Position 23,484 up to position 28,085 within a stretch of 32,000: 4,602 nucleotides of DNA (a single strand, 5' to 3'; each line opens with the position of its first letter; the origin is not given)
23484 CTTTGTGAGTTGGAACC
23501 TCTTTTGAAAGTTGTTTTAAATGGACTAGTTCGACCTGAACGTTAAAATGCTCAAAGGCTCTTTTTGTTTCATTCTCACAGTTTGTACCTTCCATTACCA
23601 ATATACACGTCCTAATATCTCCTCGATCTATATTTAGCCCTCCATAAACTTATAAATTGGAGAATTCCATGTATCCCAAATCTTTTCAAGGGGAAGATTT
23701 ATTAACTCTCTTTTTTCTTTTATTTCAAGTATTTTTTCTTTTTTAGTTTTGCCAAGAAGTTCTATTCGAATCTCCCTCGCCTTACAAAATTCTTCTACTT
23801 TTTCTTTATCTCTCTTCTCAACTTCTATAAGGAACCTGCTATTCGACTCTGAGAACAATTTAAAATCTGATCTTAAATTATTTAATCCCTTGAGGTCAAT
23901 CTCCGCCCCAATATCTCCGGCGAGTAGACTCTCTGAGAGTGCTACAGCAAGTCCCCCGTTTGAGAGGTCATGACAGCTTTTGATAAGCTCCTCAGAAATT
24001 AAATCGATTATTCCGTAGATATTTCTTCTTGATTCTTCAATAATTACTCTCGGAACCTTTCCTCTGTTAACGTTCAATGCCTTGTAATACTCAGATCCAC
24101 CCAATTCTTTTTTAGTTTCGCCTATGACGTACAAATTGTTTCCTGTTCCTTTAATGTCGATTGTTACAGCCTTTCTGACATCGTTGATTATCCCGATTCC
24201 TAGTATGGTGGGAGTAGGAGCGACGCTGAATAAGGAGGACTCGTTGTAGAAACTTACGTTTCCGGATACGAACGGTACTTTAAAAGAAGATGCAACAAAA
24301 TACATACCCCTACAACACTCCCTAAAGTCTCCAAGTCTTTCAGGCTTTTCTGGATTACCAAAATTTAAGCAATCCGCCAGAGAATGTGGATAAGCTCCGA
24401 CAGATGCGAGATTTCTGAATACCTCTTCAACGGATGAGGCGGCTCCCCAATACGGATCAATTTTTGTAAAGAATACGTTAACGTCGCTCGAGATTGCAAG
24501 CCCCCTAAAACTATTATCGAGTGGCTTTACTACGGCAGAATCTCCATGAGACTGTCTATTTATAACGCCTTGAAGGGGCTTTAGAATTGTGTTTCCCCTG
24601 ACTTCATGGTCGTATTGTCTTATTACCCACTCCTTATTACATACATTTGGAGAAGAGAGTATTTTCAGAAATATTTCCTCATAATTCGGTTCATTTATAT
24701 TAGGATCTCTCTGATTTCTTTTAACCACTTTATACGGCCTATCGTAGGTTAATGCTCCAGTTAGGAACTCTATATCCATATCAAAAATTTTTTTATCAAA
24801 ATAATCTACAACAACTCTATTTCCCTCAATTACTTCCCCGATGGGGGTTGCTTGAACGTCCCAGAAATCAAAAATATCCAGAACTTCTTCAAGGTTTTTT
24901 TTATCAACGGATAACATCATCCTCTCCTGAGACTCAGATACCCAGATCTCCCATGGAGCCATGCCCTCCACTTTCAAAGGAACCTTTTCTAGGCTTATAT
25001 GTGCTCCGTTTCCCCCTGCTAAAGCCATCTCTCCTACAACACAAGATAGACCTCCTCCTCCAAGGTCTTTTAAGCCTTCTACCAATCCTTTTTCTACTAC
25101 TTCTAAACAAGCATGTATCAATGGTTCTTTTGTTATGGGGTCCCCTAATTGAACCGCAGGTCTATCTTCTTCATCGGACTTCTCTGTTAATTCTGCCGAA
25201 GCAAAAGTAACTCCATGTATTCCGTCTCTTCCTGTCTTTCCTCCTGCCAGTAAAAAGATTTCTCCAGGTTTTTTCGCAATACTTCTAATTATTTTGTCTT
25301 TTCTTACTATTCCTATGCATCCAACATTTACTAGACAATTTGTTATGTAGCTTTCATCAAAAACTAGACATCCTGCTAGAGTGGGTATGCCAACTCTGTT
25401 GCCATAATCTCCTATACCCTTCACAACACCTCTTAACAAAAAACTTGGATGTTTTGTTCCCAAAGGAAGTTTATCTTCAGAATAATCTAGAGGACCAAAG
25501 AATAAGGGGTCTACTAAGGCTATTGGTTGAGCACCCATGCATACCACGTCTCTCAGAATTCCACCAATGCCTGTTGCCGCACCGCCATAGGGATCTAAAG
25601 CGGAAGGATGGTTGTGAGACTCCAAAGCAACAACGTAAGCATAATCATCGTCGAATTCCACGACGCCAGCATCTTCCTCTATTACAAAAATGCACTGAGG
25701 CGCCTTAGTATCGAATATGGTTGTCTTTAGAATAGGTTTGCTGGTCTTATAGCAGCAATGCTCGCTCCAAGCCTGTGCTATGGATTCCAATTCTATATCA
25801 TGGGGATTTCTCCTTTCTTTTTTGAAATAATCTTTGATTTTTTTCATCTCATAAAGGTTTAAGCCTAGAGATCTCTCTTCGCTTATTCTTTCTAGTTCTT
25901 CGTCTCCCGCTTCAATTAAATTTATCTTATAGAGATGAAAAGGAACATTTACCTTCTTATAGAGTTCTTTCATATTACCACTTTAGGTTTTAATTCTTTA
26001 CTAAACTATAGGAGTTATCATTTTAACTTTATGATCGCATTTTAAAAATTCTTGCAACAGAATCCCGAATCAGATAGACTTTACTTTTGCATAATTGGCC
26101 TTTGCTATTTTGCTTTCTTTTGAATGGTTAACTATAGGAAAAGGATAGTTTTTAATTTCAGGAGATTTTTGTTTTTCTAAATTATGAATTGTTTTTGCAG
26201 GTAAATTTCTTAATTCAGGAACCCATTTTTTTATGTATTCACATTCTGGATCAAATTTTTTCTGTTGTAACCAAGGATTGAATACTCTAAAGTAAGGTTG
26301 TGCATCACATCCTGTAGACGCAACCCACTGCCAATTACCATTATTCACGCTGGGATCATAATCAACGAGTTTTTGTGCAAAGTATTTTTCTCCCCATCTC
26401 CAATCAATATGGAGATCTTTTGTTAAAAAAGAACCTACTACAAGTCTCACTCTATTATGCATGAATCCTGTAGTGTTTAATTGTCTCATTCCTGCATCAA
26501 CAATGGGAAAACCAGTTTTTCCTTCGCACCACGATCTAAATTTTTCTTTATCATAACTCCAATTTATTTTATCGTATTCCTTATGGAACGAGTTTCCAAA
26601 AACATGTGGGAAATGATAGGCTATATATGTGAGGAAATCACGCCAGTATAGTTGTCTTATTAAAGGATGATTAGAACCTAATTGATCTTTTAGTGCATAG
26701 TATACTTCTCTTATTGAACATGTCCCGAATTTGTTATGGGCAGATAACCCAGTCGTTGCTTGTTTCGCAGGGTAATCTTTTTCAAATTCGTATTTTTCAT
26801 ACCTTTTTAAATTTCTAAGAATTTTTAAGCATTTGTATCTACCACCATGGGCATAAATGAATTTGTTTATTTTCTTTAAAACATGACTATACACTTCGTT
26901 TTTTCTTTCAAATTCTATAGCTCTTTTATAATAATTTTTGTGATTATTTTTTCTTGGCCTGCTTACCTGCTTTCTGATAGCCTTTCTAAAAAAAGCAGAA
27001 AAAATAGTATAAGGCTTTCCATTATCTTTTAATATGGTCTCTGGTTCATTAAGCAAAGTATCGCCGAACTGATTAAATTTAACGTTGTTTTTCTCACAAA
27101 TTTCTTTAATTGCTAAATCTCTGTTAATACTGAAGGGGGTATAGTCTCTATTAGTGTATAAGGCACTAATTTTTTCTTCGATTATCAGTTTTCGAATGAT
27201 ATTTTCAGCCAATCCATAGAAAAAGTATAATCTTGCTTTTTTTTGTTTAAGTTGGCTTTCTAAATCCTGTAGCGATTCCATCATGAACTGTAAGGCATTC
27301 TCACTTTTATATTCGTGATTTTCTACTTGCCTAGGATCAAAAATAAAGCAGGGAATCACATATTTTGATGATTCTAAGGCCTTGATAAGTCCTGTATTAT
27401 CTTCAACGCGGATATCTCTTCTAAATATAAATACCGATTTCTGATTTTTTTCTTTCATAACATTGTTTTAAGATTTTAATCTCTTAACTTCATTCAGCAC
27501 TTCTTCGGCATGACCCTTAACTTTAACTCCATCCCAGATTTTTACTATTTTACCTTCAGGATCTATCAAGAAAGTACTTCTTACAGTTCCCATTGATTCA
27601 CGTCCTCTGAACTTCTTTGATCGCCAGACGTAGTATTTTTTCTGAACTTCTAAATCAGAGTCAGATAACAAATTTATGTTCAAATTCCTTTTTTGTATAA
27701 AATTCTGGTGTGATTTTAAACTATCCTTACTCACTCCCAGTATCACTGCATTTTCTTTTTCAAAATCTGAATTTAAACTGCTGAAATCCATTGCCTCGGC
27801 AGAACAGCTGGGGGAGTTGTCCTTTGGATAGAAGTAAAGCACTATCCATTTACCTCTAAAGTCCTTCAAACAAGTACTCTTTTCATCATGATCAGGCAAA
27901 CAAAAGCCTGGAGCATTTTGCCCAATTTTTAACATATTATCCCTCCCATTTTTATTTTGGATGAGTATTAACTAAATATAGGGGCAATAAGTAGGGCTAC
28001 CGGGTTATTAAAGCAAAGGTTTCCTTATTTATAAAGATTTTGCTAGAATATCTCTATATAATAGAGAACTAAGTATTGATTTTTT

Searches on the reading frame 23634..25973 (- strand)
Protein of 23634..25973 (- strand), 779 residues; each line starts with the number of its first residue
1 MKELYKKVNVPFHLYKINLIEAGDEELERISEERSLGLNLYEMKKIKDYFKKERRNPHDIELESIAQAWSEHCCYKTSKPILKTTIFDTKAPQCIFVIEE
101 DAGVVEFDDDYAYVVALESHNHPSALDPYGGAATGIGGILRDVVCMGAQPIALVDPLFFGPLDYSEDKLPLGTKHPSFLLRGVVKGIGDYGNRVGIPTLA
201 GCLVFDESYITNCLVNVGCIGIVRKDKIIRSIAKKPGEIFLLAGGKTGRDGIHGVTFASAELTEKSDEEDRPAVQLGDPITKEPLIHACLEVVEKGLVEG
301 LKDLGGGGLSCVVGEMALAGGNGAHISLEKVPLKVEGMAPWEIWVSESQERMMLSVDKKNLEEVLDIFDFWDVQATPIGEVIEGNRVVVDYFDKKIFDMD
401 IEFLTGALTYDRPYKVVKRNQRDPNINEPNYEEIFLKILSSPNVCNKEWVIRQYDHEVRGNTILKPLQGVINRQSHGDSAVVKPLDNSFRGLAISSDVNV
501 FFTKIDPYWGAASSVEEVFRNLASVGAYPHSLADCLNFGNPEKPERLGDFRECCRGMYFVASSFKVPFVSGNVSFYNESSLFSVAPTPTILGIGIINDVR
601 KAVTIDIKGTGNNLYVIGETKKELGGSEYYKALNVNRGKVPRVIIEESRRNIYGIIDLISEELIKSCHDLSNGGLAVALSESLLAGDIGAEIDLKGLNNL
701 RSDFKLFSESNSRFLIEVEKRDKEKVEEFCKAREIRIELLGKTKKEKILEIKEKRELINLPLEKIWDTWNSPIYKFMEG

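Call 68: search_protein_families(library=pfam, proteins=[window:23634-25973:-], max_evalue=0.0001)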
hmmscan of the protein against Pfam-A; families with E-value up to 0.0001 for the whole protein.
window:23634-25973:- (779 aa): 3 families
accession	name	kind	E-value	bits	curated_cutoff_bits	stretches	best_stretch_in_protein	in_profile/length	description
PF02769.27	AIRS_C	-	2.8e-56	190.4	23.1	2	235-390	1-154/156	AIR synthase related protein, C-terminal domain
PF00586.29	AIRS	-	4.7e-43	146.6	24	2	100-223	2-112/112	AIR synthase related protein, N-terminal domain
PF18072.6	FGAR-AT_linker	-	7.3e-18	65.3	26.6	1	27-76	1-50/50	Formylglycinamide ribonucleotide amidotransferase linker domain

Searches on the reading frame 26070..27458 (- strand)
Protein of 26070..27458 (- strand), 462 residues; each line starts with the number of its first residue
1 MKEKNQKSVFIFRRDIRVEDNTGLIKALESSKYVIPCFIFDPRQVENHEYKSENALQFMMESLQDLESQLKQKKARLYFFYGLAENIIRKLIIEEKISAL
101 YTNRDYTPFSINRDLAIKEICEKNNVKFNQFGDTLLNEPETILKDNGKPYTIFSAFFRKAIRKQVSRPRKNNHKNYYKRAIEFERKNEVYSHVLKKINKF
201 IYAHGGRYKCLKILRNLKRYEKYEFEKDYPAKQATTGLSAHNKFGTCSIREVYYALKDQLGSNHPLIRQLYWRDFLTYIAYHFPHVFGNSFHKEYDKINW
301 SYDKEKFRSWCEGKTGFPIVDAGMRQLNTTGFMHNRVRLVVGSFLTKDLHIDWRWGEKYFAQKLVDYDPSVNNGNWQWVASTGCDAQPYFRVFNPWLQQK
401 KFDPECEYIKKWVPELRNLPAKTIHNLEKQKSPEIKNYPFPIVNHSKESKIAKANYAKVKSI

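Call 68: search_protein_families(library=pfam, proteins=[window:26070-27458:-], max_evalue=0.0001)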
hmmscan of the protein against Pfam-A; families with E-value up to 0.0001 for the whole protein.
window:26070-27458:- (462 aa): 2 families
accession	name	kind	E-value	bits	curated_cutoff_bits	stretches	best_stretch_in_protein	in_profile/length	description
PF03441.19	FAD_binding_7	-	1.7e-82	276.2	27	1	267-457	2-202/203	FAD binding domain of DNA photolyase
PF00875.24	DNA_photolyase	-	8.7e-40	136.8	26.6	1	9-162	2-154/164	DNA photolyase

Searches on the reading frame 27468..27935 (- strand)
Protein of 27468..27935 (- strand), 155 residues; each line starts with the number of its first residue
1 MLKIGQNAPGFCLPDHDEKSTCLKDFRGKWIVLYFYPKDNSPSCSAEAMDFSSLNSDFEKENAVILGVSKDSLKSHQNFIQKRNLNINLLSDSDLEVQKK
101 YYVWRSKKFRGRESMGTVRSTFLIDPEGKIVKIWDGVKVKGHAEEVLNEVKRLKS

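Call 68: search_protein_families(library=pfam, proteins=[window:27468-27935:-], max_evalue=0.0001)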
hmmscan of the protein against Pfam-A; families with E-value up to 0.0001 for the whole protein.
window:27468-27935:- (155 aa): 2 families
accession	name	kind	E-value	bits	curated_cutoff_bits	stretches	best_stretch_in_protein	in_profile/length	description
PF00578.27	AhpC-TSA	-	9.9e-39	132.5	26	1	4-132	1-123/124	AhpC/TSA family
PF08534.16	Redoxin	-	8.3e-17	61.8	26.6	1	4-139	2-137/148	Redoxin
